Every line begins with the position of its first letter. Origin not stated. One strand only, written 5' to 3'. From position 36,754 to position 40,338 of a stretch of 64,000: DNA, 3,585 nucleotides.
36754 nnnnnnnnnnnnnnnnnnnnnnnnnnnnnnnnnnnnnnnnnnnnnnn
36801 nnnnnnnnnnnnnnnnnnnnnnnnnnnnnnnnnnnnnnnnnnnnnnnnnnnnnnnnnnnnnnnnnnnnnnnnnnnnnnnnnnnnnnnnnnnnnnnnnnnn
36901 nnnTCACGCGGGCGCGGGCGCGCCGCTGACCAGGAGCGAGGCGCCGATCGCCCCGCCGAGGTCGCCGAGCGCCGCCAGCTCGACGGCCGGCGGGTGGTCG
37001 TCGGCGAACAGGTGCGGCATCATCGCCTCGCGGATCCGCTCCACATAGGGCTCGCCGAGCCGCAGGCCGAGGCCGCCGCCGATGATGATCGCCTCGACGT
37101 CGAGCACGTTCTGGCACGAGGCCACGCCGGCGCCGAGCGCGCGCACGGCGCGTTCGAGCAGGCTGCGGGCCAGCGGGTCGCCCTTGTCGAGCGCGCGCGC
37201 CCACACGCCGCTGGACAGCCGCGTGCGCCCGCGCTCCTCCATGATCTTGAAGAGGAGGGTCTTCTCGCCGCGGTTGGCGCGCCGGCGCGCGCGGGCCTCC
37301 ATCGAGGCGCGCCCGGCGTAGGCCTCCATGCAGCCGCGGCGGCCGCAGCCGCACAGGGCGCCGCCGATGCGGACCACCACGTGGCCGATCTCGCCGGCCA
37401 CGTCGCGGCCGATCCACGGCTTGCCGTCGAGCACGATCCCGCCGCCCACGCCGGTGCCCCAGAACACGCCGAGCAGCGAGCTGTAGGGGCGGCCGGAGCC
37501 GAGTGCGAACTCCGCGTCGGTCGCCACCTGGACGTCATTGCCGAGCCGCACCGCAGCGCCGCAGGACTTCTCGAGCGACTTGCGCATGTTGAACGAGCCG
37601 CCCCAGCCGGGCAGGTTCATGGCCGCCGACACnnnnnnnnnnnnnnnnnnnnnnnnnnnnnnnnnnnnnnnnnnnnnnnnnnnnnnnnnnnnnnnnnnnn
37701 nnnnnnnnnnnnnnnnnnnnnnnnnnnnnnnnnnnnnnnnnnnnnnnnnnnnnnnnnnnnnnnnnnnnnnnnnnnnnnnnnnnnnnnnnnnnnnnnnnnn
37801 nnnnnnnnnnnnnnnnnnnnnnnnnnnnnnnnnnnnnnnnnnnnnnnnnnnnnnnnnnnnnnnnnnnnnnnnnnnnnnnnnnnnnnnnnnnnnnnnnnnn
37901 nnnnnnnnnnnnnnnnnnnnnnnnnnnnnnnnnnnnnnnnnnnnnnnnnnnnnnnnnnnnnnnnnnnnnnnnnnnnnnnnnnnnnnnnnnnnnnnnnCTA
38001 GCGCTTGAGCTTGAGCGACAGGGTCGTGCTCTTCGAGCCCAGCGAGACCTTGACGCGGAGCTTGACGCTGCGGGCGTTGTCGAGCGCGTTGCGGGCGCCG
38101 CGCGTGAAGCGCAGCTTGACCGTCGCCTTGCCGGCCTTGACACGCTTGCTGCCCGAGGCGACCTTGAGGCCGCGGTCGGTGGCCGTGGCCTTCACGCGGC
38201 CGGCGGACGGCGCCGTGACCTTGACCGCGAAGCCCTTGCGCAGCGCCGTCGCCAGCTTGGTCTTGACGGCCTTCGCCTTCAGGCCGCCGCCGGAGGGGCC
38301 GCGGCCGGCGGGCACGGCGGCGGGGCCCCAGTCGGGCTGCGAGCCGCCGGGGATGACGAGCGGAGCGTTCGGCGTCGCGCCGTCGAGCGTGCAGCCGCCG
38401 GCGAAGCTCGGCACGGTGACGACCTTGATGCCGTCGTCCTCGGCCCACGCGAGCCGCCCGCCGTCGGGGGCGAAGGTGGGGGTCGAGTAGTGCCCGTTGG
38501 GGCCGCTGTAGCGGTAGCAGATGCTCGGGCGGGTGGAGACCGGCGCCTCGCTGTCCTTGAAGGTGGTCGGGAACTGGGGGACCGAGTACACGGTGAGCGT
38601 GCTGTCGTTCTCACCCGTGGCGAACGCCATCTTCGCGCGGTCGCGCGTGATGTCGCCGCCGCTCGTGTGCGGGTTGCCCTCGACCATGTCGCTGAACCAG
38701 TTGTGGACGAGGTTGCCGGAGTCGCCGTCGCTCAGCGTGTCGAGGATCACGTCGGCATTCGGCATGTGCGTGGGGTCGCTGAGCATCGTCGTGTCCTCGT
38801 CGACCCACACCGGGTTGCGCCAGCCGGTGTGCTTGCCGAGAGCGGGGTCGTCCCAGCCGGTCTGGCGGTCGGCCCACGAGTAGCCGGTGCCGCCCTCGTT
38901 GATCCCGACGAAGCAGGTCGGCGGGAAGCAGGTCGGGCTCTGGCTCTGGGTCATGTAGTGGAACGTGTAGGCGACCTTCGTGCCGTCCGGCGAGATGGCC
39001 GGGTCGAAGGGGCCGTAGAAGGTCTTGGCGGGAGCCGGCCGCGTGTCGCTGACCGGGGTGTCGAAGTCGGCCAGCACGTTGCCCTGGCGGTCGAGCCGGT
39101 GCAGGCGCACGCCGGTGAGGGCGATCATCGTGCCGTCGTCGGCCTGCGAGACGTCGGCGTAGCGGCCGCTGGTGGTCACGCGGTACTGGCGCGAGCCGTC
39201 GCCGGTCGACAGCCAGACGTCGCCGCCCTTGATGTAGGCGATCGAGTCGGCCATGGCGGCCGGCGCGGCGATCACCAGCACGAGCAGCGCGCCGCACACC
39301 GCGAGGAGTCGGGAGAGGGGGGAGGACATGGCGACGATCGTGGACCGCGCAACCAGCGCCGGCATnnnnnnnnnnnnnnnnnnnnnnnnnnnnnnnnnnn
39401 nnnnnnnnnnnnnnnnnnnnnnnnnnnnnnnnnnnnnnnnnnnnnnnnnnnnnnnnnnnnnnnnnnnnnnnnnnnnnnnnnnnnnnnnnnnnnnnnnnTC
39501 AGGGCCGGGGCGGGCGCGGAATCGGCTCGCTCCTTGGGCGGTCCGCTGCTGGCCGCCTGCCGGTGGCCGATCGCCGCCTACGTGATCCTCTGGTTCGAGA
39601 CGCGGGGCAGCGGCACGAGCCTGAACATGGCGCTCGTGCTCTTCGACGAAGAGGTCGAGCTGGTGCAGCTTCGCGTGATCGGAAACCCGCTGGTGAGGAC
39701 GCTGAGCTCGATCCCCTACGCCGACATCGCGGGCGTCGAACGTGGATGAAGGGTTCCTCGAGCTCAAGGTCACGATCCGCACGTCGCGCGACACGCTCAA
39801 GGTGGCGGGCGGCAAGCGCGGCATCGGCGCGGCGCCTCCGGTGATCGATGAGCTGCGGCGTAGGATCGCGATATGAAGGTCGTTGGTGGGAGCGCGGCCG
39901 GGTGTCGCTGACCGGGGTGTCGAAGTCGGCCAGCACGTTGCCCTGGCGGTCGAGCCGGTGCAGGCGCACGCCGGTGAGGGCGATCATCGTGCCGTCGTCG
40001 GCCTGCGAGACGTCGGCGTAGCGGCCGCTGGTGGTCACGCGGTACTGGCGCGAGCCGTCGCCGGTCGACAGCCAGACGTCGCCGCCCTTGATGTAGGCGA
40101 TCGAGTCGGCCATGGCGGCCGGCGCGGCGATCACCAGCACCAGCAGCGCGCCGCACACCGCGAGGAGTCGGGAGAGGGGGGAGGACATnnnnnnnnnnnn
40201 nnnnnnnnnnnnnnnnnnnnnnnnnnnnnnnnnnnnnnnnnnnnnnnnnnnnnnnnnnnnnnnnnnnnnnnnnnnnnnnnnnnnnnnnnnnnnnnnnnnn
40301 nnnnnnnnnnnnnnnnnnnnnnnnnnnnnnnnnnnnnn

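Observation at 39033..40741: ~850-bp tandem duplication creating a promoter-bearing 5' fragment of a secreted beta-propeller gene and two diverged copies of a small membrane-protein gene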

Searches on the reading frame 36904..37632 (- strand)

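Call 5: search_protein_families(library=pfam, proteins=[window:36904-37632:-], max_evalue=0.01)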
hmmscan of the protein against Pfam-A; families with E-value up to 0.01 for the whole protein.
window:36904-37632:- (242 aa): 1 family
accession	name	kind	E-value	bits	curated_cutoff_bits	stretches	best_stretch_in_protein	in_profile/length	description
PF00480.26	ROK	-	1.2e-42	146.9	22.9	1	8-236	81-292/294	ROK family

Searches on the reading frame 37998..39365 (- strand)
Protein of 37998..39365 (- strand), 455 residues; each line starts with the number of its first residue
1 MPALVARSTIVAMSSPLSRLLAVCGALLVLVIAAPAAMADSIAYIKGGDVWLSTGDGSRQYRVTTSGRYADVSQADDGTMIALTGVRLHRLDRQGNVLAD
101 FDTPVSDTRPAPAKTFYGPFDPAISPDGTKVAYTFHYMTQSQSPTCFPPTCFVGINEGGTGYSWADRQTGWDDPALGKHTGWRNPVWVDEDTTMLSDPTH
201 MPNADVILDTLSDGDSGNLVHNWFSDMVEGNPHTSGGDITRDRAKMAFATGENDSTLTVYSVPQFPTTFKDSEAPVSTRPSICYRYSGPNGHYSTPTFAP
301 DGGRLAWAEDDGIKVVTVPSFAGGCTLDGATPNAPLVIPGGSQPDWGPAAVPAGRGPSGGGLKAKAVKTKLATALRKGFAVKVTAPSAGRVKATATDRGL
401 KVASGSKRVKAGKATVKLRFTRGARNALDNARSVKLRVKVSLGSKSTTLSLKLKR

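Call 5: search_protein_families(library=pfam, proteins=[window:37998-39329:-], max_evalue=0.01)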
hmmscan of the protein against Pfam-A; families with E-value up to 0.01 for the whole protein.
window:37998-39329:- (443 aa): 1 family
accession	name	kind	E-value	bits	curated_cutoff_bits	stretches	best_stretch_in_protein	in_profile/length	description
PF07676.18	PD40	-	5.7e-05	23.4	20.9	0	108-122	12-26/38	WD40-like Beta Propeller Repeat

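Call 61: search_protein_families(library=padloc, proteins=[window:37998-39365:-], max_evalue=0.01)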
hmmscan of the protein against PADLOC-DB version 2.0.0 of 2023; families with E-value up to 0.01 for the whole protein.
window:37998-39365:- (455 aa): 0 families

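Call 62: search_protein_families(library=ncbifam, proteins=[window:37998-39365:-], max_evalue=0.01)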
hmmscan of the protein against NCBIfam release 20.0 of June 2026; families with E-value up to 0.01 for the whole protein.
window:37998-39365:- (455 aa): 0 families

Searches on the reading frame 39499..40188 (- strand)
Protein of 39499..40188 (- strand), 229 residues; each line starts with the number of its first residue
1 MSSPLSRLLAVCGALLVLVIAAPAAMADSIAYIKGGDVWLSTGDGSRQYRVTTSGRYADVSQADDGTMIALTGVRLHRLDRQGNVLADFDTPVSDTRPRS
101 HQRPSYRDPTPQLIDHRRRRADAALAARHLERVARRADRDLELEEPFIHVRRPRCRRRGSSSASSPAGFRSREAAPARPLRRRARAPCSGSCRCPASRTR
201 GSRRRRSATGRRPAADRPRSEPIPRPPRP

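Call 5: search_protein_families(library=pfam, proteins=[window:39499-40188:-], max_evalue=0.01)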
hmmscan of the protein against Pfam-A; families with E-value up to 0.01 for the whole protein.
window:39499-40188:- (229 aa): 0 families
